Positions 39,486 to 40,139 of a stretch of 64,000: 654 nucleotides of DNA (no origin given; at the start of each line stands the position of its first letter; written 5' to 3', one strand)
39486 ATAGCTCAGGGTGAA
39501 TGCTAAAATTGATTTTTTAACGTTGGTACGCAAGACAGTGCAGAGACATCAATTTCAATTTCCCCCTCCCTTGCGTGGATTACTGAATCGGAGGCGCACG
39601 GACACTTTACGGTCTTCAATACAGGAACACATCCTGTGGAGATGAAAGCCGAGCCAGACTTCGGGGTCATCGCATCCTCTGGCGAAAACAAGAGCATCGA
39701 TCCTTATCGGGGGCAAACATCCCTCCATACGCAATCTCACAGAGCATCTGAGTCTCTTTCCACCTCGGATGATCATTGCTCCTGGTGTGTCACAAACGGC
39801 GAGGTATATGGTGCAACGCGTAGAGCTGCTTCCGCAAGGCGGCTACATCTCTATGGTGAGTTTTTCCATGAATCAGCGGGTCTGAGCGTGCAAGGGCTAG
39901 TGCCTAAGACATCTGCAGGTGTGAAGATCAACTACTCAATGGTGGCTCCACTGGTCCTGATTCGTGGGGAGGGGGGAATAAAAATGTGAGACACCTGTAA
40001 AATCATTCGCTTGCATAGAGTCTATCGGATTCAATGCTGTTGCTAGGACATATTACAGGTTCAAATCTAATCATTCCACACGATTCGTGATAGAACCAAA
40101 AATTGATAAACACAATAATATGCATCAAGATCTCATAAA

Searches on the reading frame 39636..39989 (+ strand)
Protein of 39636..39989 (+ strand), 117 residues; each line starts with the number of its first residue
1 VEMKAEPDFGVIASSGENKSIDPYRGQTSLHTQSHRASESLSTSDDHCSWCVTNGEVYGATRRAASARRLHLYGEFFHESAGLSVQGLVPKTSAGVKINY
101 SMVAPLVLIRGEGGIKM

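Call 15: find_encoding_contigs(protein=window:39636-39989:+, flank=3000, max_places=10)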
Protein window:39636-39989:+ (117 aa): no gene with exactly this product is on record in the collection.

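Call 18: find_homologous_proteins(query=window:39642-39986:+, max_evalue=0.01)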
Query window:39642-39986:+ (115 aa): 2 proteins with E <= 0.01 among 8 candidates.
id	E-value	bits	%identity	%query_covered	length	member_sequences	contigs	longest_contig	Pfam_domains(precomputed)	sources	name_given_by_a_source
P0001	2.8e-70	251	100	100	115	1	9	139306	-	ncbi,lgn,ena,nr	ncbi:MAG: hypothetical protein OXF08_02550 [Bacteroidetes bacterium]|nr:hypothetical protein [Bacter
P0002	1.2e-10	59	43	100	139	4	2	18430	-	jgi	-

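Call 19: find_encoding_contigs(protein=P0002, flank=5000, max_places=10)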
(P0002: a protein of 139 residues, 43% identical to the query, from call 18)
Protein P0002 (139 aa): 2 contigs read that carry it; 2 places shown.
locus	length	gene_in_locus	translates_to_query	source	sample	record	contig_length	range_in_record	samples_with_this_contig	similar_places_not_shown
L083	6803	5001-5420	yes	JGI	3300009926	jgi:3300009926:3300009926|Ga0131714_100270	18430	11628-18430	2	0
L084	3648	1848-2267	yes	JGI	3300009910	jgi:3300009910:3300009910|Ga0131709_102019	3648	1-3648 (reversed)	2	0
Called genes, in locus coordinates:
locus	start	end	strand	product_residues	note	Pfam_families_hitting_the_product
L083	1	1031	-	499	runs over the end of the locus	PF13230:GATase_4 (weak), PF13522:GATase_6, PF13537:GATase_7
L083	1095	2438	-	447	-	PF01595:CNNM, PF00571:CBS (weak), PF03471:CorC_HlyC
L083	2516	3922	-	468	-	PF00209:SNF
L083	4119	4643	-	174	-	PF00436:SSB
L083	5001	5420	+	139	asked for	-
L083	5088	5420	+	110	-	-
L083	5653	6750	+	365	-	-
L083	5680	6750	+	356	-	-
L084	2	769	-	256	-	?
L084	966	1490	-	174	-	PF00436:SSB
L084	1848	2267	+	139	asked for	-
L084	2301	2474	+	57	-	-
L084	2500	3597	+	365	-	-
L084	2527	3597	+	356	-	-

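Call 20: list_cluster_members(proteins=[P0002, P0001])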
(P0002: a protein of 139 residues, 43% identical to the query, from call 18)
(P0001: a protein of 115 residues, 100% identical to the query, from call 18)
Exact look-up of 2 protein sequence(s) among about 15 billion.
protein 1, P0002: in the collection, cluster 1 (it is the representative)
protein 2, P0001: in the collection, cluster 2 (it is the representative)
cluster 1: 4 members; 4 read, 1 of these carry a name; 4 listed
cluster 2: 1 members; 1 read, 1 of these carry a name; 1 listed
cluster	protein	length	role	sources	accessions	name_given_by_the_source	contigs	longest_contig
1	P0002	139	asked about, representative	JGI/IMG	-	-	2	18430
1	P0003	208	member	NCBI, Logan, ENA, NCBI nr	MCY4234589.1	MAG: hypothetical protein OXE59_12730 [Bacteroidetes bacterium] | hypothetical protein [Bacteroidota bacterium]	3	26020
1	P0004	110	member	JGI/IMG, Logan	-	-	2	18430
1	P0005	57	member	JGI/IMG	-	-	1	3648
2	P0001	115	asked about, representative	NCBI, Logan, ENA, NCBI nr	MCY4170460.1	MAG: hypothetical protein OXF08_02550 [Bacteroidetes bacterium] | hypothetical protein [Bacteroidota bacterium]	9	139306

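Call 23: find_encoding_contigs(protein=P0003, flank=10000, max_places=10)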
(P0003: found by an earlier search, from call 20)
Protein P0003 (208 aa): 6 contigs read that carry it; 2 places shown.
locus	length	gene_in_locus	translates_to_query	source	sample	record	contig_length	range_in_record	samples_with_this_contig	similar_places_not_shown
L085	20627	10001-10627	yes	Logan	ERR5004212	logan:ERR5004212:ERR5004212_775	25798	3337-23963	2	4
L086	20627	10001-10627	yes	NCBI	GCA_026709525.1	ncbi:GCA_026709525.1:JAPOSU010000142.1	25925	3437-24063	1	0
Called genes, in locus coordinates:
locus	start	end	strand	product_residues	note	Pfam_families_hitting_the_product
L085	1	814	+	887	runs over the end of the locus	PF00133:tRNA-synt_1, PF09334:tRNA-synt_1g, PF13603:tRNA-synt_1_2, PF08264:Anticodon_1, PF10458:Val_tRNA-synt_C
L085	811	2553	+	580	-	PF02543:Carbam_trans_N, PF16861:Carbam_trans_C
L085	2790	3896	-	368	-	PF00899:ThiF, PF00581:Rhodanese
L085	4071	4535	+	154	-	PF12893:Lumazine_bd_2 (weak)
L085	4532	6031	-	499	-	PF13230:GATase_4 (weak), PF13522:GATase_6, PF13537:GATase_7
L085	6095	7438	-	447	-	PF01595:CNNM, PF00571:CBS (weak), PF03471:CorC_HlyC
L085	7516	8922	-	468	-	PF00209:SNF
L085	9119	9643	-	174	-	PF00436:SSB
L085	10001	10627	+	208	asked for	-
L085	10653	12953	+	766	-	-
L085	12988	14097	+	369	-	-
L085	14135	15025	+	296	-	-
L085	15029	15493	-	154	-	-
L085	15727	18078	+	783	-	PF13860:FlgD_ig (weak), PF18962:Por_Secre_tail (weak)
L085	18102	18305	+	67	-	-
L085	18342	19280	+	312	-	-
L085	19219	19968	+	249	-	-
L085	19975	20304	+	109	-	-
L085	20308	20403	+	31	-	-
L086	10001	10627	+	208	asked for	-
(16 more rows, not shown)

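Call 27: find_related_loci(query=P0001, collection=viral_contigs, flank=5000)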
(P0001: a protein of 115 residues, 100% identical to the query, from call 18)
Query P0001 (115 aa) in viral_contigs; peptide patterns used: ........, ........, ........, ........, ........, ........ (x = any residue, [..] = any of these).
9 stretches matched a pattern, but none encodes a relative of the query by tblastn (E <= 1e-3).

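Call 30: find_related_loci(query=P0001, collection=metagenome_contigs, flank=6000)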
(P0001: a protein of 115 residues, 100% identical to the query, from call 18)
Query P0001 (115 aa) in metagenome_contigs; peptide patterns used: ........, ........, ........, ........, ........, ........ (x = any residue, [..] = any of these).
107 stretches matched a pattern, but none encodes a relative of the query by tblastn (E <= 1e-3).

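Call 31: search_protein_families(library=pfam, proteins=[L085:10653-12953:+, L085:12988-14097:+, L085:14135-15025:+, L085:15029-15493:-, L085:15727-18078:+, L085:18342-19280:+, L085:19219-19968:+, L085:19975-20304:+], max_evalue=0.01)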
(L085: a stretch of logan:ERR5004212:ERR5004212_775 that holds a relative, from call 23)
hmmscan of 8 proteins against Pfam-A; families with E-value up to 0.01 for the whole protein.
L085:10653-12953:+ (766 aa): 2 families
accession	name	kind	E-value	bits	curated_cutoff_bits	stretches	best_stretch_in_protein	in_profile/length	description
PF13620.12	CarboxypepD_reg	-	5.4e-05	23.9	32.3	0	704-757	18-73/82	Carboxypeptidase regulatory-like domain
PF07833.16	Cu_amine_oxidN1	-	0.00014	22.2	24.2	1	43-134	14-105/108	Copper amine oxidase N-terminal domain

L085:12988-14097:+ (369 aa): 0 families

L085:14135-15025:+ (296 aa): 0 families

L085:15029-15493:- (154 aa): 0 families

L085:15727-18078:+ (783 aa): 2 families
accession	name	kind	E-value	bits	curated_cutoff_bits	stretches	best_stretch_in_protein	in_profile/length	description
PF13860.13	FlgD_ig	-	4.8e-07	30.1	27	1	722-767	23-73/79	FlgD Ig-like domain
PF18962.6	Por_Secre_tail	-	8.1e-05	23.3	27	1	704-768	2-63/75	Secretion system C-terminal sorting domain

L085:18342-19280:+ (312 aa): 0 families

L085:19219-19968:+ (249 aa): 1 family
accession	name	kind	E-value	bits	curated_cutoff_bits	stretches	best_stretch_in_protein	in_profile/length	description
PF06300.18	Tsp45I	-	0.001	19.1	25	1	138-208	167-233/260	Tsp45I type II restriction enzyme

L085:19975-20304:+ (109 aa): 1 family
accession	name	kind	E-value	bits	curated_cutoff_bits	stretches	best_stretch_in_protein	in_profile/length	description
PF08972.17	DUF1902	-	0.0045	17.5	22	1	27-64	20-57/74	Domain of unknown function (DUF1902)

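Call 45: search_protein_representatives(protein=P0003)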
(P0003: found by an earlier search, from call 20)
Query: 208 residues. Proteins with E-value up to 0.001 (for the whole library): 37; up to 1e-10: 25; up to 1e-30: 7. The best 37 are listed.
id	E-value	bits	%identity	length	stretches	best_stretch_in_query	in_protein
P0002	9.4e-84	296.2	99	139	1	1-139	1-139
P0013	8.9e-58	211.4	51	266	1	3-208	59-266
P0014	5.8e-53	195.7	47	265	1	6-208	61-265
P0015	4.0e-32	127.7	38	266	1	6-206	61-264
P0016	1.9e-31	125.5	34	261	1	19-204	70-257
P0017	3.9e-31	124.5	35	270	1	5-207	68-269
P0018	9.9e-31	123.2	36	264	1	4-185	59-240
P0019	9.2e-30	120.0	37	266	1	4-185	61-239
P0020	2.2e-28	115.5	32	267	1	5-206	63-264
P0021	2.2e-27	112.3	35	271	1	7-186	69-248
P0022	2.7e-26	108.7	34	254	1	30-186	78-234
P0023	9.4e-26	106.9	36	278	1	6-180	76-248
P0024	2.0e-23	99.3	32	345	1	5-194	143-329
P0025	2.9e-23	98.8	33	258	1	6-184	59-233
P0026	7.5e-23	97.5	29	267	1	6-206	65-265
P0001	1.0e-10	57.9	46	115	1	1-115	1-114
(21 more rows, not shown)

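Call 47: search_protein_families(library=pfam, proteins=[P0013, P0014, P0015, P0017, P0024, P0003], max_evalue=0.1)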
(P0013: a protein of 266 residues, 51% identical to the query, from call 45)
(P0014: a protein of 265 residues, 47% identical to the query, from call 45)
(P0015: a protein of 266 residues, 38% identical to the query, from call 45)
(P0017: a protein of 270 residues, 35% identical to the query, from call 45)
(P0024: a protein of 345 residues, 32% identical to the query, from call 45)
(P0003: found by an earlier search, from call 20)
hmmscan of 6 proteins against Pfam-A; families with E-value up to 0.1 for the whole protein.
P0013 (266 aa): 0 families

P0014 (265 aa): 0 families

P0015 (266 aa): 1 family
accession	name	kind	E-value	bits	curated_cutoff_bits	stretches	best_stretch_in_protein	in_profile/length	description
PF00345.26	PapD_N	-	0.041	14.3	23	0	86-118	47-80/126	Pili and flagellar-assembly chaperone, PapD N-terminal domain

P0017 (270 aa): 0 families

P0024 (345 aa): 0 families

P0003 (208 aa): 0 families
